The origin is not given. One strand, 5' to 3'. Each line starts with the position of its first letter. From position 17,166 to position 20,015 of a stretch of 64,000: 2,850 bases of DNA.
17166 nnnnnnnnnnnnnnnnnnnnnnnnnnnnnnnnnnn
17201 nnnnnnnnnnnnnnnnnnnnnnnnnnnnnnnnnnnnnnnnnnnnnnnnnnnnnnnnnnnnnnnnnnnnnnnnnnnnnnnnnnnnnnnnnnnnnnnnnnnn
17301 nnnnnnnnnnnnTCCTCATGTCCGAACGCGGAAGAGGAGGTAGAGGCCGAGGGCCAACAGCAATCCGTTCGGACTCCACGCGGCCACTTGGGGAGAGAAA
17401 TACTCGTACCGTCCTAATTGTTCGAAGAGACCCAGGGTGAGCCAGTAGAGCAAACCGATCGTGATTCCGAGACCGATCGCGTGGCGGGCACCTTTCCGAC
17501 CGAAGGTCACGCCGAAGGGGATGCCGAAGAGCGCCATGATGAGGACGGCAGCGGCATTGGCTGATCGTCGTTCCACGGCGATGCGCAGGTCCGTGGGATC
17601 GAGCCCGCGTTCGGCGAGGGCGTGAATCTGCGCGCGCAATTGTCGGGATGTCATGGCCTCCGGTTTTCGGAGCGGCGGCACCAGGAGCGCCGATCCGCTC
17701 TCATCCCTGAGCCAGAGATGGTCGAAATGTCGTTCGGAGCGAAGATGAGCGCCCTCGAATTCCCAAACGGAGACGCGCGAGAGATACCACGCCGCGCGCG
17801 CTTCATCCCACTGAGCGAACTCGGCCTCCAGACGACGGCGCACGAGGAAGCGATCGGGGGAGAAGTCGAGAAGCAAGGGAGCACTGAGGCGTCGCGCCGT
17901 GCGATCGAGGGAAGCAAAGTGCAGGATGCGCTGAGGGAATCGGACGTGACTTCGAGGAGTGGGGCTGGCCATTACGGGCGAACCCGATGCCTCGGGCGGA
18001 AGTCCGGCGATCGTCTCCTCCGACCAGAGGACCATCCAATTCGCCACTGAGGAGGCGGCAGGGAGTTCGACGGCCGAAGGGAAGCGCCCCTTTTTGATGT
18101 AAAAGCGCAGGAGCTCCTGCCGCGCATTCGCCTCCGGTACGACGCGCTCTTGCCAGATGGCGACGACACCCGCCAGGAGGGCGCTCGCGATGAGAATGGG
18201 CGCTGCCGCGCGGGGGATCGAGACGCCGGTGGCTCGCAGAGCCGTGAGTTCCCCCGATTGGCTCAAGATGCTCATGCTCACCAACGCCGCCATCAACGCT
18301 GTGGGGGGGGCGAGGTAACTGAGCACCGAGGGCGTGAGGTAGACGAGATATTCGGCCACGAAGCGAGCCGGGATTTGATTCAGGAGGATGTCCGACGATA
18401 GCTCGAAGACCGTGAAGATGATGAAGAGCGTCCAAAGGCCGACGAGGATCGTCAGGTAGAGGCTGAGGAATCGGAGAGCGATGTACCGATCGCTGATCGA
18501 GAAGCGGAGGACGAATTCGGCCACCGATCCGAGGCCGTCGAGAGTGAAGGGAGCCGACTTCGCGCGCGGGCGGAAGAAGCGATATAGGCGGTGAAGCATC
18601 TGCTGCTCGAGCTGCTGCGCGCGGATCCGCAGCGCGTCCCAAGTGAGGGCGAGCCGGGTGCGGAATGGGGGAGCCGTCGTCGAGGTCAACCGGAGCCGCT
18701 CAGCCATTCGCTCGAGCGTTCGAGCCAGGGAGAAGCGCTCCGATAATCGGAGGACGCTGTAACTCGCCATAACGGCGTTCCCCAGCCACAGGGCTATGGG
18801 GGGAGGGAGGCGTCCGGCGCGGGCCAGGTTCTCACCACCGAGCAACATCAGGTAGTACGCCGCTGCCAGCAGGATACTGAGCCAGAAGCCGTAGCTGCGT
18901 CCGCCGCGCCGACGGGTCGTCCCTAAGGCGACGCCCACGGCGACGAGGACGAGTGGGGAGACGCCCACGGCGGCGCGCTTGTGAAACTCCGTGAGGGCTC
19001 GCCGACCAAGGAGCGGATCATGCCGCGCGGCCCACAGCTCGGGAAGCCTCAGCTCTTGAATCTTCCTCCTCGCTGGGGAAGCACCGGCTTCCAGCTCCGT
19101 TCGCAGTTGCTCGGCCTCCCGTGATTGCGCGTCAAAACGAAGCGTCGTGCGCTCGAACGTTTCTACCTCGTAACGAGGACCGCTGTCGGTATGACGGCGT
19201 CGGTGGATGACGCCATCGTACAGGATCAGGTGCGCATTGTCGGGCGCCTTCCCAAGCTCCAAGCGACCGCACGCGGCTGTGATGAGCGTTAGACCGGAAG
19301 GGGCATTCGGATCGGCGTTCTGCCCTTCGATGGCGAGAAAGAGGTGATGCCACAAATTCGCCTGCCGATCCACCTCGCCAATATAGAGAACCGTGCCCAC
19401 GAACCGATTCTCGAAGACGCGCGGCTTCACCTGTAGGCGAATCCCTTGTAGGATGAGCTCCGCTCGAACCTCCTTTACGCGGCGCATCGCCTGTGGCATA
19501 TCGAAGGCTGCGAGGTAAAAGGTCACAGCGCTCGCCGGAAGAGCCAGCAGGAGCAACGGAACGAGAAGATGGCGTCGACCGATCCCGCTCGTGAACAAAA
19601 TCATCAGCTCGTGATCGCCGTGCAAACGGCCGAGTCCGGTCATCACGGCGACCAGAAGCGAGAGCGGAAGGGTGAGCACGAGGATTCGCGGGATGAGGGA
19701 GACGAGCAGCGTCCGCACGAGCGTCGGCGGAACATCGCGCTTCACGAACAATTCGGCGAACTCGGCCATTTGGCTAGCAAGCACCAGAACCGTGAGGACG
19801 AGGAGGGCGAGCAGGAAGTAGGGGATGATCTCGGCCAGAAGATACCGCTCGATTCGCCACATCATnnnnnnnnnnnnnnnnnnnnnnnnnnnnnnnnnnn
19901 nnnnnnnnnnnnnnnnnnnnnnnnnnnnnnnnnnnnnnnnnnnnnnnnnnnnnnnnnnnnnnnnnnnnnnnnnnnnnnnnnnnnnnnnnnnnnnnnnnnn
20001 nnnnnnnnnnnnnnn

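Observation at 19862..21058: Octanoyltransferase LipB fused to a NUDIX hydrolase, sitting between E2 and lptFG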

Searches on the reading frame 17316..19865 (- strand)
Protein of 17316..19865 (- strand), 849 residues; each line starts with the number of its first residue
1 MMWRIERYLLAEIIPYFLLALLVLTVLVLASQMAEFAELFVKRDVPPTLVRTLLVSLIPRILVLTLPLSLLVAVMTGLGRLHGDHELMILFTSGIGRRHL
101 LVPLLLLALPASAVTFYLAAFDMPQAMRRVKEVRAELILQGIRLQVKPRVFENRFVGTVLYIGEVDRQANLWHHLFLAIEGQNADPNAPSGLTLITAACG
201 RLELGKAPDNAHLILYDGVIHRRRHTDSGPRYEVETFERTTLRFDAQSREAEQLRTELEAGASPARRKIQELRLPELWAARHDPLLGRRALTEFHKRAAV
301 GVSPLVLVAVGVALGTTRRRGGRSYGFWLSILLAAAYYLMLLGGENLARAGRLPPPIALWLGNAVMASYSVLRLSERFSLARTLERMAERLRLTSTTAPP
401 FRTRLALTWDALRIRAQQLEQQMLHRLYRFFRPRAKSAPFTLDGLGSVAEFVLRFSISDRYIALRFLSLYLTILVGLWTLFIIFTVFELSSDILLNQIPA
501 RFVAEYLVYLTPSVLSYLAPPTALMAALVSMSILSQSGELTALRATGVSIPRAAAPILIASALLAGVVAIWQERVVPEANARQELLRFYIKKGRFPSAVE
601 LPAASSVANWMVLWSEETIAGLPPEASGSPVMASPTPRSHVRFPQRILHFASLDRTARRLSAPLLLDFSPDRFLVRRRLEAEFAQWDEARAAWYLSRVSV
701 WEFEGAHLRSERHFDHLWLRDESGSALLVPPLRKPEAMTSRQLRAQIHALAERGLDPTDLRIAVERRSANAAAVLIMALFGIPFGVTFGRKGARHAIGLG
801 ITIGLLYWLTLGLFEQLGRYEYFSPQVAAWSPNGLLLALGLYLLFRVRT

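Call 3: search_protein_families(library=pfam, proteins=[window:17316-19865:-], max_evalue=0.01)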
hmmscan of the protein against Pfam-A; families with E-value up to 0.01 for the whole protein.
window:17316-19865:- (849 aa): 1 family
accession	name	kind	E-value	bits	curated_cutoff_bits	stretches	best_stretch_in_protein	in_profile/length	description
PF03739.19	LptF_LptG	-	4.6e-127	424.3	27.9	3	7-374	1-351/353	Lipopolysaccharide export system permease LptF/LptG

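Call 4: search_protein_families(library=ncbifam, proteins=[window:17316-19865:-], max_evalue=0.01)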
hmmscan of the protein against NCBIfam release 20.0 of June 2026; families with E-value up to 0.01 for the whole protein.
window:17316-19865:- (849 aa): 2 families
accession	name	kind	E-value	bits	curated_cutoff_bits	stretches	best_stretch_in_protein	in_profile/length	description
TIGR04407.1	LptF_YjgP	equivalog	2.7e-85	286.1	230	3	5-374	2-345/347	LPS export ABC transporter permease LptF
TIGR04408.1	LptG_lptG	equivalog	1.3e-76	257.5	240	4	607-846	115-350/351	LPS export ABC transporter permease LptG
